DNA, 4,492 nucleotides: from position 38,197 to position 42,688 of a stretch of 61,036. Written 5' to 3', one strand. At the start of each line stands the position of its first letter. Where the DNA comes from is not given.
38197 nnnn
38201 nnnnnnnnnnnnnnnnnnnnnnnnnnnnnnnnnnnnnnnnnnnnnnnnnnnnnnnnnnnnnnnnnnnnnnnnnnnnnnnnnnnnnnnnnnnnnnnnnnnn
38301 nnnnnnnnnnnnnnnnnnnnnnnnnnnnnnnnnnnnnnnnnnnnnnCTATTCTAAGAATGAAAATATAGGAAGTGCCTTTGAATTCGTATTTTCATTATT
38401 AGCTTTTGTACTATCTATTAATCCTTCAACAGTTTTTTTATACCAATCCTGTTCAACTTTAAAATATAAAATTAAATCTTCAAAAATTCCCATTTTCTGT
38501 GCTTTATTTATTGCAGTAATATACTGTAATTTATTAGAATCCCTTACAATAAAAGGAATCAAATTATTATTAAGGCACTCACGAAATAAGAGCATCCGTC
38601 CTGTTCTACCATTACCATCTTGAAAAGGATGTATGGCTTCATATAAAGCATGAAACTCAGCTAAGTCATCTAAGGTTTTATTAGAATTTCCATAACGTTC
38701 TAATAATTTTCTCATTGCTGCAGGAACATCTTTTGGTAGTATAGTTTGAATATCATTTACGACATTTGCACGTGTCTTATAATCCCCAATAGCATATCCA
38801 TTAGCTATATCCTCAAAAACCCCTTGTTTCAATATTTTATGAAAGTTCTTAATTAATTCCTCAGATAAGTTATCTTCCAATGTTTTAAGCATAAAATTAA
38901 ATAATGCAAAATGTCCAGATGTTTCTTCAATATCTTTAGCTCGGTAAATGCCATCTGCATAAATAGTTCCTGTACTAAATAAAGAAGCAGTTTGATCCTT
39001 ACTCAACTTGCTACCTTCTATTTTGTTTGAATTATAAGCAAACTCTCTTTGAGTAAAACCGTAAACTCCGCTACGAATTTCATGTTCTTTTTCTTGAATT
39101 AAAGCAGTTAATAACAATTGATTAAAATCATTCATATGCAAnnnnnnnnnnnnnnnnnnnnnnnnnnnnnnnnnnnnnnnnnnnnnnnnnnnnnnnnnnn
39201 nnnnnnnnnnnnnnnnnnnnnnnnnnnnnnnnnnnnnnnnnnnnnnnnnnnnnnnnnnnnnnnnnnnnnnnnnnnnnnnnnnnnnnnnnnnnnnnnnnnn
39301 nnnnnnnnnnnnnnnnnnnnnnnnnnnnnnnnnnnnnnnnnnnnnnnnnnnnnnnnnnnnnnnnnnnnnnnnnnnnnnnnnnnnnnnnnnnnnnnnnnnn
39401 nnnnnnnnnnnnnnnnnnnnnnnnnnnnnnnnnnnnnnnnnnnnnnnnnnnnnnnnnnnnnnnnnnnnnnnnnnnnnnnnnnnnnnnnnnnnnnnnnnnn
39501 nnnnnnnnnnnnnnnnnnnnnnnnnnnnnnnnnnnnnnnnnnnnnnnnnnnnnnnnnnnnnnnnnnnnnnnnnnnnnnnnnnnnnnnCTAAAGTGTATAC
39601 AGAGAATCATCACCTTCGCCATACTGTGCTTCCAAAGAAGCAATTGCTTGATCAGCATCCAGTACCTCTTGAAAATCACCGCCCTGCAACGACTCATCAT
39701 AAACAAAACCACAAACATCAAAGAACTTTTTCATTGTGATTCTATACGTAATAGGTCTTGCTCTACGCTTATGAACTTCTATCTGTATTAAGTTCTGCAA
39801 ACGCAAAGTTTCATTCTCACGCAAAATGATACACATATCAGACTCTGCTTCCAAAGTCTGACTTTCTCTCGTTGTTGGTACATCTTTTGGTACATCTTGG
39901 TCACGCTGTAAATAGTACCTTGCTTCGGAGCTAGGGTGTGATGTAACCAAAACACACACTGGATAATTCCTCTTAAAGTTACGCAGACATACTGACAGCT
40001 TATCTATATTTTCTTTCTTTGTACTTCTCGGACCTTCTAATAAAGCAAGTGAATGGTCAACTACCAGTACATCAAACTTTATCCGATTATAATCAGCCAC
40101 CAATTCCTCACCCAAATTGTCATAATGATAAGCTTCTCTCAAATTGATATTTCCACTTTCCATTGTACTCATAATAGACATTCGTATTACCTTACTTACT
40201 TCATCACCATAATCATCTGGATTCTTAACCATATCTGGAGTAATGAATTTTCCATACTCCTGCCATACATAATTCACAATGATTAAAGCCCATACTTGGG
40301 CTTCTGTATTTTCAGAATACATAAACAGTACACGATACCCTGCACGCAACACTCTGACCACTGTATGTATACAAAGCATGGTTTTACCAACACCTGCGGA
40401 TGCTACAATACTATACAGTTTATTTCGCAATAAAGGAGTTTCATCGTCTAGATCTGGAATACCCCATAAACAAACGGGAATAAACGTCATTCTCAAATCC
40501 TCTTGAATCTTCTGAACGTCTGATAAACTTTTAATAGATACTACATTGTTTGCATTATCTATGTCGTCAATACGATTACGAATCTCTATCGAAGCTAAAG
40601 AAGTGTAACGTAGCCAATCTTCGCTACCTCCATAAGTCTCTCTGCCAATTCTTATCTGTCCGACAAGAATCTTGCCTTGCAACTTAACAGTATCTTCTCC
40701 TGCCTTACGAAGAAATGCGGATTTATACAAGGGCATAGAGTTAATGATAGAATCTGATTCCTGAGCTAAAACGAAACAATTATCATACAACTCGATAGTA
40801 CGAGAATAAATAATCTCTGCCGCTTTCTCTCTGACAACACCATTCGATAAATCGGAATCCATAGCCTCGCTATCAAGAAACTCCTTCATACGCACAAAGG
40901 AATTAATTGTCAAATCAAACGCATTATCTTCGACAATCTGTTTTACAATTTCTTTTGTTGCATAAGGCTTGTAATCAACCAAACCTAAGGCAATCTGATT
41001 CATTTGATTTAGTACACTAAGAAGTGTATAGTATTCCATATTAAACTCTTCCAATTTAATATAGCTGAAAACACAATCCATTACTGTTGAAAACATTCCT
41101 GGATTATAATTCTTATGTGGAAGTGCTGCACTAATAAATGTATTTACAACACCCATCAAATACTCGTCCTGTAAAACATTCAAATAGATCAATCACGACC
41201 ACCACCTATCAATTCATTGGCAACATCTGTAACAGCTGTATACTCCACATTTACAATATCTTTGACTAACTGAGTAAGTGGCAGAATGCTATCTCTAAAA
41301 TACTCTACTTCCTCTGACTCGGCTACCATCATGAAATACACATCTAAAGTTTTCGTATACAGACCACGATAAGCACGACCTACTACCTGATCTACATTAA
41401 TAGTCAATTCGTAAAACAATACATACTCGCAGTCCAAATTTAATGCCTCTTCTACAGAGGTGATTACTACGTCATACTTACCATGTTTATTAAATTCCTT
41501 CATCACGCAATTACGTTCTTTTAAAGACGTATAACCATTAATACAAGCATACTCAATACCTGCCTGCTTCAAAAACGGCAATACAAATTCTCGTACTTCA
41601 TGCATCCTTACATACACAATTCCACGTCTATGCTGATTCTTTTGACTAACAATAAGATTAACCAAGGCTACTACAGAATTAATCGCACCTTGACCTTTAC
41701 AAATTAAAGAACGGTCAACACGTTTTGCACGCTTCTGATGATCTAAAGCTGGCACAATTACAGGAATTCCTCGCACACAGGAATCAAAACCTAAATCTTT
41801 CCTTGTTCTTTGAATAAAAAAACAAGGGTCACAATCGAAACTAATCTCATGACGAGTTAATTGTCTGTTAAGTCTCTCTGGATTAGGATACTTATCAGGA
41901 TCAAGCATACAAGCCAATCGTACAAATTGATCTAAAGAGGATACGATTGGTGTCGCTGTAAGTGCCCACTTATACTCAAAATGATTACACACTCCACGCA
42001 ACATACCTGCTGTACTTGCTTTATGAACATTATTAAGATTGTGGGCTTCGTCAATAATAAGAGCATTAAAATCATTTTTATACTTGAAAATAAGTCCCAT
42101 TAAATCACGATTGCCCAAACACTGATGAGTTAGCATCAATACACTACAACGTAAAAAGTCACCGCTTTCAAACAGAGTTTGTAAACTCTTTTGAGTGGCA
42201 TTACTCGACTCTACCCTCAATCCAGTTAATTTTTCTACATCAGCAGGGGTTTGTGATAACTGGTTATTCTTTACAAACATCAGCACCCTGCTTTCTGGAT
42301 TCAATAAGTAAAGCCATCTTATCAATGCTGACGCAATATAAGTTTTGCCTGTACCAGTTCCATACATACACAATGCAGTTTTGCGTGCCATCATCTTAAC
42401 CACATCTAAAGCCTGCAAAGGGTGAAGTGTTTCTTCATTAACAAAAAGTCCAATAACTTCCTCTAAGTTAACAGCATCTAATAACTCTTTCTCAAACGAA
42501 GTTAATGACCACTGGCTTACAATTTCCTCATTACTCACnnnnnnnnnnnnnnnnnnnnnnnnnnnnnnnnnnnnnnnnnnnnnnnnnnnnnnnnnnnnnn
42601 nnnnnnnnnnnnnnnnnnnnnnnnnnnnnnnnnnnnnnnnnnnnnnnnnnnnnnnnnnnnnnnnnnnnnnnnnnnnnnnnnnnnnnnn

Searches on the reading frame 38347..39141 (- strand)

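Call 10: search_protein_families(library=pfam, proteins=[window:38347-39141:-], max_evalue=0.01)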
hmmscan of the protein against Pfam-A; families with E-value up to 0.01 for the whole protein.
window:38347-39141:- (264 aa): 1 family
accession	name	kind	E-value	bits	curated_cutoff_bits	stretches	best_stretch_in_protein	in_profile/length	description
PF02661.23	Fic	-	3.6e-16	60.2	24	1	92-185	2-89/93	Fic/DOC family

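Call 61: search_protein_families(library=padloc, proteins=[window:38347-39141:-], max_evalue=0.01)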
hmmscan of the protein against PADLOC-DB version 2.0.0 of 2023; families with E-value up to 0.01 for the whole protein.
window:38347-39141:- (264 aa): 9 families
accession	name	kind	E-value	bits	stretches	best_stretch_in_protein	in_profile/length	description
PDLC04836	PDC-S04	-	2.5e-88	293.4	1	8-242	3-238/244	-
PDLC04837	PDC-S04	-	9.5e-62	206.3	1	17-237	12-230/234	-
PDLC04840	PDC-S04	-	4.4e-31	106.4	1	34-218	15-203/227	-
PDLC03963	SoFic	-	1.9e-22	78.2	1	34-227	60-256/361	-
PDLC04839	PDC-S04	-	1.5e-11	42.4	1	119-217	80-189/205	-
PDLC04838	PDC-S04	-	1.9e-07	29.1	1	152-215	125-187/209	-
PDLC04966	PDC-S24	-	0.00017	18.6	1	138-185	282-332/497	-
PDLC04841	PDC-S04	-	0.00041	18.1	0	153-185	192-224/292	-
PDLC04842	PDC-S04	-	0.00047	17.9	1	155-214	96-155/202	-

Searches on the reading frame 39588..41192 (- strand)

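Call 10: search_protein_families(library=pfam, proteins=[window:39588-41192:-], max_evalue=0.01)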
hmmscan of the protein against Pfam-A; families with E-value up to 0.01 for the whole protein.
window:39588-41192:- (534 aa): 3 families
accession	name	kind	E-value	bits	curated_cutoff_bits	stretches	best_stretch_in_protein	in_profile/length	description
PF03796.21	DnaB_C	-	2.7e-09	37.2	27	1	244-481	5-239/255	DnaB-like helicase C terminal domain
PF13481.12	AAA_25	-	0.0001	22.4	27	1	256-422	32-192/195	AAA domain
PF06745.19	ATPase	-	0.0029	17.4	26.6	0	244-399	4-147/231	KaiC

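Call 80: search_protein_families(library=phrogs, proteins=[window:39588-41192:-], max_evalue=0.001)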
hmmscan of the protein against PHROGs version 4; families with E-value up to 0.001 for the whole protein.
window:39588-41192:- (534 aa): 2 families
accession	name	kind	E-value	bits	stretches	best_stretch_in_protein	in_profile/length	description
phrog_19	-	DNA, RNA and nucleotide metabolism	6.9e-13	49.3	1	242-486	336-568/621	DnaB-like replicative helicase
phrog_239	-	DNA, RNA and nucleotide metabolism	7.4e-12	46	1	211-487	309-587/801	DNA primase/helicase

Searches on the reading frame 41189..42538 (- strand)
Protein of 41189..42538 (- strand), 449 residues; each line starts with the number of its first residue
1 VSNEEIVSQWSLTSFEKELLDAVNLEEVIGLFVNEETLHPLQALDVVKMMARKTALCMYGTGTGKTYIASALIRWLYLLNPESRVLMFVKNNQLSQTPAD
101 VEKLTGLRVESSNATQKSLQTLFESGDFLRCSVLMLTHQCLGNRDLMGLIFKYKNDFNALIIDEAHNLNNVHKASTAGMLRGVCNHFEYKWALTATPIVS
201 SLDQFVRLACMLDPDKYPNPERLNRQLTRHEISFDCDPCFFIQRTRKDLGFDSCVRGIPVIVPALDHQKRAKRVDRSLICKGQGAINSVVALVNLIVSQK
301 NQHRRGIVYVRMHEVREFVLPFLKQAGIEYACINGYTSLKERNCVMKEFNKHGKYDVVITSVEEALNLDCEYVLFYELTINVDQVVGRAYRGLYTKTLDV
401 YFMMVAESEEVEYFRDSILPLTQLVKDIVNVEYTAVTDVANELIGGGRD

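Call 10: search_protein_families(library=pfam, proteins=[window:41189-42538:-], max_evalue=0.01)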
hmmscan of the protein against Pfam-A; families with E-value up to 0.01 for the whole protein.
window:41189-42538:- (449 aa): 8 families
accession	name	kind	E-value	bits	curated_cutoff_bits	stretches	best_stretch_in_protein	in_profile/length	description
PF04851.21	ResIII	-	3e-12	47.2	22.5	1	51-198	22-163/164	Type III restriction enzyme, res subunit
PF00271.37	Helicase_C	-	9.5e-10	39.2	23.5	1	291-391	5-108/110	Helicase conserved C-terminal domain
PF00176.29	SNF2-rel_dom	-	2.5e-09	37.1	24.9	1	85-228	54-194/290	SNF2-related domain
PF00270.35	DEAD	-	5.7e-07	29.9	26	1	46-204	8-166/167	DEAD/DEAH box helicase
PF09848.15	SLFN-g3_helicase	-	0.00062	19.6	24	1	60-174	9-97/354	Schlafen group 3, DNA/RNA helicase domain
PF13401.12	AAA_22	-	0.0012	19.6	27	1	61-187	14-114/130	AAA domain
PF18766.7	SWI2_SNF2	-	0.002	18.2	26.7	1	46-200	12-158/221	SWI2/SNF2 ATPase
PF13245.12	AAA_19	-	0.0041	17.7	25.1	0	48-169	7-103/134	AAA domain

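Call 80: search_protein_families(library=phrogs, proteins=[window:41189-42538:-], max_evalue=0.001)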
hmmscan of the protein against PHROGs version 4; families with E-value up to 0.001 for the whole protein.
window:41189-42538:- (449 aa): 5 families
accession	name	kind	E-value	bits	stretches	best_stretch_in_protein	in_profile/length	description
phrog_62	-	DNA, RNA and nucleotide metabolism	1.6e-29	103.1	2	35-217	694-869/1881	DNA helicase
phrog_16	-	DNA, RNA and nucleotide metabolism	5.2e-19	69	1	37-361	272-549/986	DNA helicase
phrog_23807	-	unknown function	3.1e-06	26.2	1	149-230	253-341/1053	-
phrog_6819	-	DNA, RNA and nucleotide metabolism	0.00069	19.2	0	37-172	20-150/645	Holliday junction branch migration helicase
phrog_16694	-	unknown function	0.00089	18.3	0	51-172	293-416/1010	-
